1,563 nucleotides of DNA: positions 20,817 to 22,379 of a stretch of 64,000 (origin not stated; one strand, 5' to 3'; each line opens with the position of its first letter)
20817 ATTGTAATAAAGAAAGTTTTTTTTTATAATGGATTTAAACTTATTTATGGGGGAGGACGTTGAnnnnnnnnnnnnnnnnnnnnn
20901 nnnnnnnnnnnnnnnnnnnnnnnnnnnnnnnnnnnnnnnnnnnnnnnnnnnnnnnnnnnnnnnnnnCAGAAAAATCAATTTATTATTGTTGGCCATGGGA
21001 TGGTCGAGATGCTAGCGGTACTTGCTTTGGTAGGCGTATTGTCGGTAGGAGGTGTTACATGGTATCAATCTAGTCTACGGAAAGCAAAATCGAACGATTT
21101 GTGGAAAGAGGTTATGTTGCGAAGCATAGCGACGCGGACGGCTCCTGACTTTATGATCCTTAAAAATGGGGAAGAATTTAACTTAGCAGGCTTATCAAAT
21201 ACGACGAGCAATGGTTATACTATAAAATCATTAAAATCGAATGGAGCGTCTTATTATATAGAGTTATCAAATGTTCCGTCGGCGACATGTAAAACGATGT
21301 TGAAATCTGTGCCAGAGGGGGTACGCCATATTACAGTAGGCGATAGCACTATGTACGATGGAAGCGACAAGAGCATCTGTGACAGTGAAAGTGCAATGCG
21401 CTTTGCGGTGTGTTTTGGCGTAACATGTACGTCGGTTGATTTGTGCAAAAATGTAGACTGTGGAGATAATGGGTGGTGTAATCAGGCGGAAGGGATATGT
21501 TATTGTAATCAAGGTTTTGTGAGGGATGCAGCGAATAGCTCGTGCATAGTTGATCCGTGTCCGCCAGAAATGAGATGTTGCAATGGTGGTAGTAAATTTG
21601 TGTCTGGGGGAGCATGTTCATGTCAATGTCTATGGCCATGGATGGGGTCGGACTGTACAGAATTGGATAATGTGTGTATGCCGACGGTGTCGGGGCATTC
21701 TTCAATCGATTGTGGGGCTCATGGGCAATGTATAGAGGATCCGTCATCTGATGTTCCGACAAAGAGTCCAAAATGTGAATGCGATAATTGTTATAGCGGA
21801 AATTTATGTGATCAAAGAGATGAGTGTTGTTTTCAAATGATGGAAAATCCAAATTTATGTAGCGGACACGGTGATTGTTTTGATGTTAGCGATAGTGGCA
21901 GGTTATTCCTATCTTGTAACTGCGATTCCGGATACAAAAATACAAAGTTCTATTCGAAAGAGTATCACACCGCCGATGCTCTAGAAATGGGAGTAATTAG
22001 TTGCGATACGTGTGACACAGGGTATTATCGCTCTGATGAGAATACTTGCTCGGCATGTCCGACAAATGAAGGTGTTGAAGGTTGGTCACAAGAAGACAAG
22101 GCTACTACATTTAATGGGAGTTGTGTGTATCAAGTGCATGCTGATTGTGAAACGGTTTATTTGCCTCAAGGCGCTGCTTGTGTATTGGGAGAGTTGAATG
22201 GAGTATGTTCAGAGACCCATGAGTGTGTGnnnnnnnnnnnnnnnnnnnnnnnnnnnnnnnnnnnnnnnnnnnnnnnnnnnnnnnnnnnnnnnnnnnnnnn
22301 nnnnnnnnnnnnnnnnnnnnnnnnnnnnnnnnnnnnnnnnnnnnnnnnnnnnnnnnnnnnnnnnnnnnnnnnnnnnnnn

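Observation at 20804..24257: VirD4 missing; replaced by a 1125-aa eukaryote-like Cys-rich lectin/ephrin-receptor-like protein with a prepilin-type N-terminus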

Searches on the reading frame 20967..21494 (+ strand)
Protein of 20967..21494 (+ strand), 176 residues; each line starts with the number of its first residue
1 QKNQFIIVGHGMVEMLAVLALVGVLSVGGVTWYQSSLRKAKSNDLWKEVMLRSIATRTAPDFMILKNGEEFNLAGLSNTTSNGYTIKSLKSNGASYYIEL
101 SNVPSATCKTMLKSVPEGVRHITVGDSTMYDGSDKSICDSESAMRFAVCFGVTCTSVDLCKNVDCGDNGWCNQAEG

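Call 35: find_homologous_proteins(query=A4, max_evalue=0.001)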
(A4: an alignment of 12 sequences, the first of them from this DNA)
Query A4 (12 sequences) (146 aa, profile of the alignment): 6860 proteins with E <= 0.001 among 8000 candidates; the best 120 are listed.
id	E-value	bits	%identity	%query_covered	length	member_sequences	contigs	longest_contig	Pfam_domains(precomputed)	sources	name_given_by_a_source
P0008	9.1e-49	183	27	95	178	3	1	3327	-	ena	-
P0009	5.0e-45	171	33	69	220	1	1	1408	-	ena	-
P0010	1.6e-36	144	38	84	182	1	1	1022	-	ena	-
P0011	5.8e-35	139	29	95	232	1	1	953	-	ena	-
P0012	6.4e-34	135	44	34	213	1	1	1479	-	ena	-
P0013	4.7e-33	132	33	71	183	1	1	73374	-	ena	-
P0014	2.6e-32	130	29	95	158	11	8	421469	-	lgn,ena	-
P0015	3.1e-32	130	36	75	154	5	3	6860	-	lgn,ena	-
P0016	4.2e-32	129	33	75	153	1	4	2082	-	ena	-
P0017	1.4e-31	128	37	75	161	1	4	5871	-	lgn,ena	-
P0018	1.9e-31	127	23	83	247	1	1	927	-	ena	-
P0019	3.2e-31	126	28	98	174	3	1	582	-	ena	-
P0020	2.1e-30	124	29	86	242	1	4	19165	-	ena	-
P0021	2.5e-30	123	32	75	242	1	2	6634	-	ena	-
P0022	3.1e-30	123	41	32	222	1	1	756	-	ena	-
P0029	5.4e-29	119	48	32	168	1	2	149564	-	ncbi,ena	-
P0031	7.2e-29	119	31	95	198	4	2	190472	-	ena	-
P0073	1.7e-25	108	44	31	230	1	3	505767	-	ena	-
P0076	2.7e-25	107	34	78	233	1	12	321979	-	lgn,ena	-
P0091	9.8e-25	105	46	27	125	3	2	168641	-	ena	-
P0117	9.9e-24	102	44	36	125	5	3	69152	-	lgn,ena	-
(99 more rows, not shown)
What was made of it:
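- Some data sources name family members PulG, PilE or 'type II secretion system protein' (call 35). 6,860 of 8,000 scored candidates have E<=1e-3 (call 35).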

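Call 39: find_encoding_contigs(protein=P0014, flank=10000, max_places=3)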
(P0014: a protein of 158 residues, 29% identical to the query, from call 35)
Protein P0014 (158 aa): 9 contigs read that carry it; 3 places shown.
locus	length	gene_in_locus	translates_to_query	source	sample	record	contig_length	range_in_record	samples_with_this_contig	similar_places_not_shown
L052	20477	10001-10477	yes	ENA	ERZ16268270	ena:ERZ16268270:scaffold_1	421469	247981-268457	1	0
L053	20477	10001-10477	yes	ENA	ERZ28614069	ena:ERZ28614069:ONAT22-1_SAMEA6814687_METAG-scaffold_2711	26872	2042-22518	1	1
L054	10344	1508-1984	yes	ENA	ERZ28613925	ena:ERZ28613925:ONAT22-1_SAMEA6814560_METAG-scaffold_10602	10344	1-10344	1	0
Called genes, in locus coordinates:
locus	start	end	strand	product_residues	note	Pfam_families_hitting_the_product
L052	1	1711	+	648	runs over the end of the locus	PF00456:Transketolase_N, PF13292:DXP_synthase_N (weak), PF02775:TPP_enzyme_C (faint), PF02779:Transket_pyr, PF22613:Transketolase_C_1, PF02780:Transketolase_C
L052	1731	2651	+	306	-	PF09925:DUF2157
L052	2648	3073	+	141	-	PF14345:GDYXXLXY (faint)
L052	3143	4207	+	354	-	PF01116:F_bP_aldolase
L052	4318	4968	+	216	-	PF00834:Ribul_P_3_epim, PF00215:OMPdecase (faint)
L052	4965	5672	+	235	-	PF00072:Response_reg, PF00486:Trans_reg_C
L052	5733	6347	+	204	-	-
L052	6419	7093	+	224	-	-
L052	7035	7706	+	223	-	-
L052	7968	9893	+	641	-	PF02824:TGS (weak), PF07973:tRNA_SAD, PF00587:tRNA-synt_2b, PF03129:HGTP_anticodon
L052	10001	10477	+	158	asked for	-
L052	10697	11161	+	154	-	-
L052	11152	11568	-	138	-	-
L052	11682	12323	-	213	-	PF00302:CAT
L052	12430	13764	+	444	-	PF13393:tRNA-synt_His, PF00587:tRNA-synt_2b (weak), PF03129:HGTP_anticodon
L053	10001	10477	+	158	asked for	-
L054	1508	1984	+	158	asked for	-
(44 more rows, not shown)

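Call 44: search_solved_structures(query=A4, max_evalue=1, show_alignments=1)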
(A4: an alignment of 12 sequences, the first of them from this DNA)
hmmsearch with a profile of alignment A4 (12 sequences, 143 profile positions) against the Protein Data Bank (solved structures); distinct sequences matched with E-value up to 1: 10.
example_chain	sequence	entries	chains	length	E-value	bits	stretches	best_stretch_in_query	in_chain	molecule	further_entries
8uhf_A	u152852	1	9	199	0.00028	24.4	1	4-109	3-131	Toxin co-regulated pilin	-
8tob_GA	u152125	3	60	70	0.00037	24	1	4-69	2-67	Fimbrial protein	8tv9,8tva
8tum_e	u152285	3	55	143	0.031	17.7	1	4-82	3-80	Type IV major pilin protein PilA | Pilin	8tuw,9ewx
1oqw_A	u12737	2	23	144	0.048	17.1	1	4-79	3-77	Fimbrial protein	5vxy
3sok_A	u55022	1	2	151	0.073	16.5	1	4-79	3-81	Fimbrial protein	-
9iuf_A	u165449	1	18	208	0.13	15.7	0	3-113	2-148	CFA/III pilin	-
4uid_A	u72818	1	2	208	0.23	14.9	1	32-111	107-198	SURFACE LAYER PROTEIN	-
2m7g_A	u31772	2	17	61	0.28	14.6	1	4-27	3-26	Geopilin domain 1 protein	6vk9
9egp_A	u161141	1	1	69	0.29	14.6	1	1-26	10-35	Geopilin domain 1 protein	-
7tgg_A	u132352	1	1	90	0.31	14.5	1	2-26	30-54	Geopilin domain 1 protein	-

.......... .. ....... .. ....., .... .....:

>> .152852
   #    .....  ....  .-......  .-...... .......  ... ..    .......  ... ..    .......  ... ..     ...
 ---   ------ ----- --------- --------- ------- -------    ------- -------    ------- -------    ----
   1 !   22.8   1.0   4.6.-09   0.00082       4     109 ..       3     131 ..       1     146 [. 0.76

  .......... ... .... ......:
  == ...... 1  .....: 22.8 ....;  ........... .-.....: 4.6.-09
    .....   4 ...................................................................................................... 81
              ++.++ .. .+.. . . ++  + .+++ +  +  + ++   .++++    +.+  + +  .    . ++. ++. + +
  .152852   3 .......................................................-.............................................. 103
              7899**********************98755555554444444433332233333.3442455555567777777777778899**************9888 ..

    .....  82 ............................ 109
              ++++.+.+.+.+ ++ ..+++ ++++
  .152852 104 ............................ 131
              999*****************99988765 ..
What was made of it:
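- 20994..21434 (+): type IV pilin module, residues about 39-185: alpha-1 helix (residues 39-87), 4-stranded sheet, invariant Cys137 and Cys167 (D-region). The A4 profile searched against PDB gave TcpA at E 2.8e-4 (call 44).
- The A4 profile searched against PDB gives only type IV pilins at the top: TcpA E 2.8e-4, 8tob E 3.7e-4, then PilA and CFA/III (call 44).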

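Call 45: search_protein_families(library=ncbifam, alignment_id=A4, max_evalue=0.01)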
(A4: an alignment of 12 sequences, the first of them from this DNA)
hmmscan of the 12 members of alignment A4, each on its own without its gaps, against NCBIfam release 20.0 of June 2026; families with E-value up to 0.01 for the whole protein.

A. member 1, seq(146 aa): 1 family
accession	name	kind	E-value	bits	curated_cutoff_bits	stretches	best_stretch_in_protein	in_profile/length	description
NF007862.0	PRK10574.1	equivalog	0.00041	20.5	138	1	1-42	6-47/145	prepilin peptidase-dependent pilin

B. families by the number of members that match (of 12 scanned): 1 family
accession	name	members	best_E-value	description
NF007862.0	PRK10574.1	3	0.00041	prepilin peptidase-dependent pilin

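Call 65: predict_structure(alignment_id=A7)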
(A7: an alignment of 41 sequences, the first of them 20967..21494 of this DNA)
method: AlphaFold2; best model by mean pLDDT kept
length: 176 residues; sequences in the alignment: 41
mean_pLDDT: 85.6   pTM: 0.75
mean pLDDT of the five models: 85.6, 83.8, 83.5, 81.5, 80.7
residues with pLDDT >= 90: 102; 70-90: 42; 50-70: 30; < 50: 2
segments of 3 or more residues with pLDDT < 50: none
pLDDT, mean of each block of 10 residues (from residue 1): 71 91 96 95 96 94 92 96 97 91 95 88 85 84 87 62 56 52
secondary structure, 60 per line:
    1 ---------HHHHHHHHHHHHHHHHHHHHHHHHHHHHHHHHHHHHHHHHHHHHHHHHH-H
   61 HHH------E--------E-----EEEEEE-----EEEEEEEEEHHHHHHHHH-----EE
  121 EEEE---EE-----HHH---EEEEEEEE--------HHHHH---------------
elements in order: H10-58 H60-63 E85-90 E96-104 H105-113 E119-124 E141-148 H157-161
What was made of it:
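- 20994..21434 (+): AlphaFold2 with a 41-sequence alignment gave pLDDT 85.6 and pTM 0.75 (call 65).
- On Type IV pilin / type IV filament subunit: The model has pLDDT 85.6, a helix over residues 39-87 and then 4 strands (call 65).
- The model has pLDDT 85.6, with a 49-residue helix followed by a sheet (call 65).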

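Call 68: find_encoding_contigs(protein=P0073, flank=10000, max_places=1)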
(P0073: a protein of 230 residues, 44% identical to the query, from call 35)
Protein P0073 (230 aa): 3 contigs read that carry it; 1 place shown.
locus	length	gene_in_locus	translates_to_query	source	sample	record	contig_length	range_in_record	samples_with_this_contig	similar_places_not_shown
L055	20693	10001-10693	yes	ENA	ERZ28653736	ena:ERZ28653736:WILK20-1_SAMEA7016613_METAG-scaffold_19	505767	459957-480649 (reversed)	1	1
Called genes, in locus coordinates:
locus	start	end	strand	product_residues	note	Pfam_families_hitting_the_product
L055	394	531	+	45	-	-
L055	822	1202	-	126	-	-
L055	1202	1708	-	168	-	PF00691:OmpA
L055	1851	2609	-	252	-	PF08795:DUF1796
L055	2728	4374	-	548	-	PF06418:CTP_synth_N, PF00117:GATase, PF07722:Peptidase_C26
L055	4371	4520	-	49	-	-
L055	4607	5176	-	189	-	PF13302:Acetyltransf_3 (weak), PF00583:Acetyltransf_1, PF13673:Acetyltransf_10, PF13508:Acetyltransf_7, PF08445:FR47 (weak)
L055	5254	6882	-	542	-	PF00884:Sulfatase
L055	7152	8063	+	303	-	-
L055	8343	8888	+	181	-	-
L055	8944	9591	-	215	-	-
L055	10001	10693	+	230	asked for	-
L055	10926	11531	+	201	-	PF01810:LysE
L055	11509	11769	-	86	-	-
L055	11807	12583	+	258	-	PF00106:adh_short, PF08659:KR, PF13561:adh_short_C2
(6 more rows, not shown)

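Call 69: find_encoding_contigs(protein=P0076, flank=10000, max_places=1)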
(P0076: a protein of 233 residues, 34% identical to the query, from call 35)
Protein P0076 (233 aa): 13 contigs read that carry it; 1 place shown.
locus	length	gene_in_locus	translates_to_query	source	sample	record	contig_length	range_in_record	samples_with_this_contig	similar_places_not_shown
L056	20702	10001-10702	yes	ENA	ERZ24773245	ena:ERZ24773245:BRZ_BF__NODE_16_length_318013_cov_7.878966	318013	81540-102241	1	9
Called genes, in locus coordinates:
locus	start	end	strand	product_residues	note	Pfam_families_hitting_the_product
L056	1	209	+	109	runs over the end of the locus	PF00825:Ribonuclease_P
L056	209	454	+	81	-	PF01809:YidD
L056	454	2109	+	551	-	PF14849:YidC_periplas, PF02096:60KD_IMP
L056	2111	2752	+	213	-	PF03193:RsgA_GTPase (faint), PF01926:MMR_HSR1, PF02421:FeoB_N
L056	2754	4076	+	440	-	PF10396:TrmE_N, PF12631:MnmE_helical, PF01926:MMR_HSR1, PF02421:FeoB_N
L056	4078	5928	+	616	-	PF01134:GIDA, PF12831:FAD_oxidored (weak), PF21680:GIDA_C_1st, PF13932:SAM_GIDA_C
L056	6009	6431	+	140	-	PF00334:NDK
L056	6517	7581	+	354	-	-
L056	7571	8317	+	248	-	-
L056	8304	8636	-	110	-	-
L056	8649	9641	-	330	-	-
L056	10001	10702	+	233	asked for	-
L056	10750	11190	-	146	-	PF00691:OmpA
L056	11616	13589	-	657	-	PF03212:Pertactin, PF03797:Autotransporter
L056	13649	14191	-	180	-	PF04073:tRNA_edit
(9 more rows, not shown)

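Call 70: find_encoding_contigs(protein=P0091, flank=10000, max_places=1)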
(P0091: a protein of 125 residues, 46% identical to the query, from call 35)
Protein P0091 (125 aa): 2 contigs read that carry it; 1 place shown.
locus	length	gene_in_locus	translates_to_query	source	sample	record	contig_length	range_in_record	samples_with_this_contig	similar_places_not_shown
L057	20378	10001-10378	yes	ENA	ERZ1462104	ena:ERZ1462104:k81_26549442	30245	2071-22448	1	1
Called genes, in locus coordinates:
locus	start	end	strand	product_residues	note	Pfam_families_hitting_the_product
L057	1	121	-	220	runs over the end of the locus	PF01553:Acyltransferase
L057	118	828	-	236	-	-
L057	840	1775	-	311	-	PF01148:CTP_transf_1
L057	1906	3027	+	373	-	PF00149:Metallophos, PF12850:Metallophos_2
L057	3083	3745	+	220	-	-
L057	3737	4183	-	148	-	PF04138:GtrA_DPMS_TM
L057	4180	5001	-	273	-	PF04794:YdjC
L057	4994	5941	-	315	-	PF00535:Glycos_transf_2, PF10111:Glyco_tranf_2_2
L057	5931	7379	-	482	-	PF13231:PMT_2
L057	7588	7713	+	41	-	PF00444:Ribosomal_L36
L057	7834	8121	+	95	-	PF00166:Cpn10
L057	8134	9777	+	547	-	PF00118:Cpn60_TCP1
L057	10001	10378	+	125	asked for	-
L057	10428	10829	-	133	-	PF02823:ATP-synt_DE_N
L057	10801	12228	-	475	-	PF02874:ATP-synt_ab_N, PF00006:ATP-synt_ab, PF22919:ATP-synt_VA_C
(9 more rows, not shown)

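Call 79: find_encoding_contigs(protein=P0031, flank=10000, max_places=1)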
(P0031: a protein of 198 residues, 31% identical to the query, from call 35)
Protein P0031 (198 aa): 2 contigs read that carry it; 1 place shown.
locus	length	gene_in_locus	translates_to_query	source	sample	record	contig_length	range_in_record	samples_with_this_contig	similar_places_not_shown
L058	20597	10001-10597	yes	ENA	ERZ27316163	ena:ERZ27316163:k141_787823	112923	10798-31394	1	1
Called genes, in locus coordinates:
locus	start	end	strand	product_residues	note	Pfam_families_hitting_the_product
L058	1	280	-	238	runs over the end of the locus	-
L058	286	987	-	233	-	PF00072:Response_reg, PF00486:Trans_reg_C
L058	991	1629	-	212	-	PF00834:Ribul_P_3_epim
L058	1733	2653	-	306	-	PF00483:NTP_transferase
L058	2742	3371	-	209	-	PF02578:Cu-oxidase_4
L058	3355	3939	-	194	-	PF09835:DUF2062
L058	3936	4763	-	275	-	PF01790:LGT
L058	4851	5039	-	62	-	-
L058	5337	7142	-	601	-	-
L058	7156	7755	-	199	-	PF09335:VTT_dom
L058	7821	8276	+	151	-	-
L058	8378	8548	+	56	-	-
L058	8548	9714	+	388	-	PF01145:Band_7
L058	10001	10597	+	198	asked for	-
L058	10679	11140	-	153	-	PF02590:SPOUT_MTase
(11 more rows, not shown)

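Call 80: find_encoding_contigs(protein=P0029, flank=10000, max_places=1)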
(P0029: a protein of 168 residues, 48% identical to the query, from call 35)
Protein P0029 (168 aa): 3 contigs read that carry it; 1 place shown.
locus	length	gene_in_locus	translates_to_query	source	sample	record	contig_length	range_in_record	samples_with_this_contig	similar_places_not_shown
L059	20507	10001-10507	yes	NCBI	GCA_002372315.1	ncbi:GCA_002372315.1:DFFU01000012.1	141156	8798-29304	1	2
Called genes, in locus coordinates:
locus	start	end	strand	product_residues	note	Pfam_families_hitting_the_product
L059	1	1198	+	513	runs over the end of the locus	PF03524:CagX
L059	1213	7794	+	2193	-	PF12396:DUF3659 (faint), PF21784:Bflower (faint), PF21785:Bflower_2 (weak), PF03743:TrbI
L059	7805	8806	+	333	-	PF00437:T2SSE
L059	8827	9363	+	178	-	-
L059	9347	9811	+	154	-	PF06347:SH3_4, PF08239:SH3_3 (faint)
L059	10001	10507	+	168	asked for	-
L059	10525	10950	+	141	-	-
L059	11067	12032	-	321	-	PF01207:Dus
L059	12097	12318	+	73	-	PF11324:DUF3126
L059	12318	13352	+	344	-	PF02547:Queuosine_synth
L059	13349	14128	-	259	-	-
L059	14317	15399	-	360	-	PF00365:PFK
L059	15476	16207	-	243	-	PF00005:ABC_tran, PF13304:AAA_21 (faint)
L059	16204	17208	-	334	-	PF06835:LptC (weak), PF03968:LptD_N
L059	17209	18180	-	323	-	PF01380:SIS, PF00571:CBS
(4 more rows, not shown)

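Call 81: find_encoding_contigs(protein=P0117, flank=10000, max_places=1)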
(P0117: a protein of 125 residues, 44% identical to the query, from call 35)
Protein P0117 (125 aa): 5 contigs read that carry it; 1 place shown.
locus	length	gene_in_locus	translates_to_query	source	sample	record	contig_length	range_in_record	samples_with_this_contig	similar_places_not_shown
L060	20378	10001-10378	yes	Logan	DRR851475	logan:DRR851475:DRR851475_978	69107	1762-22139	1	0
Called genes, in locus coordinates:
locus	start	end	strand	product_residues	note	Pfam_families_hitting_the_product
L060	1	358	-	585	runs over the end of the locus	PF00664:ABC_membrane, PF00005:ABC_tran, PF02463:SMC_N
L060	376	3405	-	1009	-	-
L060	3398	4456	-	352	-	PF07507:WavE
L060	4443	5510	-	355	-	PF18143:HAD_SAK_2 (faint), PF08282:Hydrolase_3 (faint)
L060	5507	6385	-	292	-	-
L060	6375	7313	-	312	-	-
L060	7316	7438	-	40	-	-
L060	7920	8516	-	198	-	PF00239:Resolvase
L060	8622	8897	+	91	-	-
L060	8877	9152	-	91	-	-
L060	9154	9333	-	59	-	-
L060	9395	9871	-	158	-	PF00383:dCMP_cyt_deam_1, PF14437:MafB19-deam, PF14439:Bd3614-deam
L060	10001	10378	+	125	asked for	-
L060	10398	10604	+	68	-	-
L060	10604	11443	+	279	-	PF00535:Glycos_transf_2, PF10111:Glyco_tranf_2_2, PF13641:Glyco_tranf_2_3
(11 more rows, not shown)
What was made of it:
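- Most family members sit among housekeeping genes (calls 39, 68-70, 79, 81).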

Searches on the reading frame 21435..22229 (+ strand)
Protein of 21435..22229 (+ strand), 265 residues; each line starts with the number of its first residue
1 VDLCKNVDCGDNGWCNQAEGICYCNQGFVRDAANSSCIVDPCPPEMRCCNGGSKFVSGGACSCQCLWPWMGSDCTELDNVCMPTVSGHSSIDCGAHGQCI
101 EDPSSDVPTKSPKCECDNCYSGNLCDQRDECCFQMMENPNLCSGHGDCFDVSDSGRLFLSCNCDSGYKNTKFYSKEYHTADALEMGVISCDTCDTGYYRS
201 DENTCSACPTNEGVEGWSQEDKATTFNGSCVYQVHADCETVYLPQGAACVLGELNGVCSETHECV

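Call 73: search_protein_families(library=pfam, proteins=[window:21435-22229:+], max_evalue=1)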
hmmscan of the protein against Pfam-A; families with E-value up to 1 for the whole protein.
window:21435-22229:+ (265 aa): 3 families
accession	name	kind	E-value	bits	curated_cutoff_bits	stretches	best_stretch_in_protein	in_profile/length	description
PF23106.1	EGF_Teneurin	-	3e-05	24.4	24.3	3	139-168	2-23/30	Teneurin-like EGF domain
PF04863.19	EGF_alliinase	-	0.0074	17.1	25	1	89-132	14-55/55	Alliinase EGF-like domain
PF07974.19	EGF_2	-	0.019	15.8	22.1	3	140-168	6-28/32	EGF-like domain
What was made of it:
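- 21435..22229 (+): EGF-like Cys-rich region, residues 186-450. On the isolated segment EGF_Teneurin scores 24.4 bits against a cut-off of 24.3 (E 3e-5); EGF_alliinase and EGF_2 are sub-threshold (call 73).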
